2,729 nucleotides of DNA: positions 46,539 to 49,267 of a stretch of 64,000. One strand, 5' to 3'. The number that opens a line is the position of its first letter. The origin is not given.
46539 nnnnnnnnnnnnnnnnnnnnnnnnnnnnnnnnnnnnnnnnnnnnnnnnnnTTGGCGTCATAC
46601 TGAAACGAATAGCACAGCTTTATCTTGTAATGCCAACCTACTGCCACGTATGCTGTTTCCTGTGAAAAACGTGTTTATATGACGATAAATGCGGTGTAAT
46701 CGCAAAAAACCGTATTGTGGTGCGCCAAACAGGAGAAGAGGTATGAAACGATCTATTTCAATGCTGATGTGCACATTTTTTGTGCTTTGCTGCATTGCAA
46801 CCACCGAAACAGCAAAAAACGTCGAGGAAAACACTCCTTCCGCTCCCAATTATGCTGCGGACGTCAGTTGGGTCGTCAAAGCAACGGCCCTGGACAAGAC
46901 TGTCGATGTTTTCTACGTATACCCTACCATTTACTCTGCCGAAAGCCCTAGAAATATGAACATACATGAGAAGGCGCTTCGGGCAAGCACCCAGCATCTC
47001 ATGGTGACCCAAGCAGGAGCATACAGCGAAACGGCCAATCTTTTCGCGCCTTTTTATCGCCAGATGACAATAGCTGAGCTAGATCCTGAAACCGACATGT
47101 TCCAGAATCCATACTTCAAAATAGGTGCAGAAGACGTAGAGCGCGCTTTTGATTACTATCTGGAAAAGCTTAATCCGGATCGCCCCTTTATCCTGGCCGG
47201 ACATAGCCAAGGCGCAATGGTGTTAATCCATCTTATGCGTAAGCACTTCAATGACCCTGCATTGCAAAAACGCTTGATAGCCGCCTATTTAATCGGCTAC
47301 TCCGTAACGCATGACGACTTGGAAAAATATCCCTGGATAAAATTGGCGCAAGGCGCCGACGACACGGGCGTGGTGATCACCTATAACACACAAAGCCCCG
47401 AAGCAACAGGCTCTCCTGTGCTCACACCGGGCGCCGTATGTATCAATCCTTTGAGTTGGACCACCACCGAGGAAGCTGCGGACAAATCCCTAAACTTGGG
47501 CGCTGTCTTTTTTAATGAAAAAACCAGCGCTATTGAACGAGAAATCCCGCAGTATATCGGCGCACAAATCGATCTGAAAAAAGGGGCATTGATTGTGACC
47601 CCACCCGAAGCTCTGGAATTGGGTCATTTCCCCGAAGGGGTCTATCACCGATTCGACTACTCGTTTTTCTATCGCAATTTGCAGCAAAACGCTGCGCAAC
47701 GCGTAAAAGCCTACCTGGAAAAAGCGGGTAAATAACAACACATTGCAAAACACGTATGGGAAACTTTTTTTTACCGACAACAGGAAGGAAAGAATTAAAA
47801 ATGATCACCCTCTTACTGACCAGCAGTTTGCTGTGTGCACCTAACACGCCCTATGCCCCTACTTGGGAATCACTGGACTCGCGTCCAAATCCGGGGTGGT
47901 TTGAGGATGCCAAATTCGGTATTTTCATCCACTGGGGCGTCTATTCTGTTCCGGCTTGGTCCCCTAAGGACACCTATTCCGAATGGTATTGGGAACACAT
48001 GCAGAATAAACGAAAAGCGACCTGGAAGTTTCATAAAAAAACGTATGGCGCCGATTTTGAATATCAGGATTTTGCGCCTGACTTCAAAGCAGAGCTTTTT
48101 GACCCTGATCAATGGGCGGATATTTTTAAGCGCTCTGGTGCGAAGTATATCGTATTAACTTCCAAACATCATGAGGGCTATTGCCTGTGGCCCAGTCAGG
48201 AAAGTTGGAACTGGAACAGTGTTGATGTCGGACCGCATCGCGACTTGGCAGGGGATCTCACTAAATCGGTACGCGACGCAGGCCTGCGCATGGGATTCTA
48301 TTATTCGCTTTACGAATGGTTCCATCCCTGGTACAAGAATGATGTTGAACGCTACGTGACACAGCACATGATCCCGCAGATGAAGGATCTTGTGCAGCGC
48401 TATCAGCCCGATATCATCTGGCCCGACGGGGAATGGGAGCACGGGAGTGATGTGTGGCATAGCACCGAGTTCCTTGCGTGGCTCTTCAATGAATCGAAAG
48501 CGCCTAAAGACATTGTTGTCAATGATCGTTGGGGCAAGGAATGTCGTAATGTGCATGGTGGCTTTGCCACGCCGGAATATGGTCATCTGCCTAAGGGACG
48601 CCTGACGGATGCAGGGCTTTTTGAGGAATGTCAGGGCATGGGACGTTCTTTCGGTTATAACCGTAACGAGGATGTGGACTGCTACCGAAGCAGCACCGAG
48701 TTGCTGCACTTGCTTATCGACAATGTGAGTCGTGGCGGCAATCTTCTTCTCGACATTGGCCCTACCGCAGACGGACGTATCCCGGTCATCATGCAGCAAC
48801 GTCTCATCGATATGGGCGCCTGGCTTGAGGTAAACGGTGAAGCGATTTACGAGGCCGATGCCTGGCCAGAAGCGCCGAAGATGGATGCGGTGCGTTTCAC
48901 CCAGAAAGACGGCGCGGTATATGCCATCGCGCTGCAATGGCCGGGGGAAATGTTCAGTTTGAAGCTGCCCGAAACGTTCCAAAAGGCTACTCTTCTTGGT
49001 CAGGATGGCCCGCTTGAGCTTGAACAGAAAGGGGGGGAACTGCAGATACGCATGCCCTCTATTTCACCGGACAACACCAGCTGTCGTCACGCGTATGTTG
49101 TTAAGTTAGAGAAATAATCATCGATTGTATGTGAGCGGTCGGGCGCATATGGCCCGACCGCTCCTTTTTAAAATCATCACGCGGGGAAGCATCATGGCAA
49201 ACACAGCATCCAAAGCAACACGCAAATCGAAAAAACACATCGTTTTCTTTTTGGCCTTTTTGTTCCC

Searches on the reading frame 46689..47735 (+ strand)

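Call 38: search_protein_families(library=pfam, proteins=[window:46689-47735:+], max_evalue=0.001)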
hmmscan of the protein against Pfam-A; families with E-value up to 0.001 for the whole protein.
window:46689-47735:+ (348 aa): 1 family
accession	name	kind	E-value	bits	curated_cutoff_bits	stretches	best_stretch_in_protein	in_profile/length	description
PF11288.14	DUF3089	-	1.3e-58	198.4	23.4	1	72-259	1-206/207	Protein of unknown function (DUF3089)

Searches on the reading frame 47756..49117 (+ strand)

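Call 38: search_protein_families(library=pfam, proteins=[window:47756-49117:+], max_evalue=0.001)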
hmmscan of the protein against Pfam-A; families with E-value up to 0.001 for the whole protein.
window:47756-49117:+ (453 aa): 2 families
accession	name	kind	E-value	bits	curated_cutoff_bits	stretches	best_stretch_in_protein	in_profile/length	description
PF01120.23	Alpha_L_fucos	-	7.5e-128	427.2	25.2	1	30-362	11-345/345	Alpha-L-fucosidase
PF16757.11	Fucosidase_C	-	3.4e-12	47.2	25.6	1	378-452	8-88/88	Alpha-L-fucosidase C-terminal domain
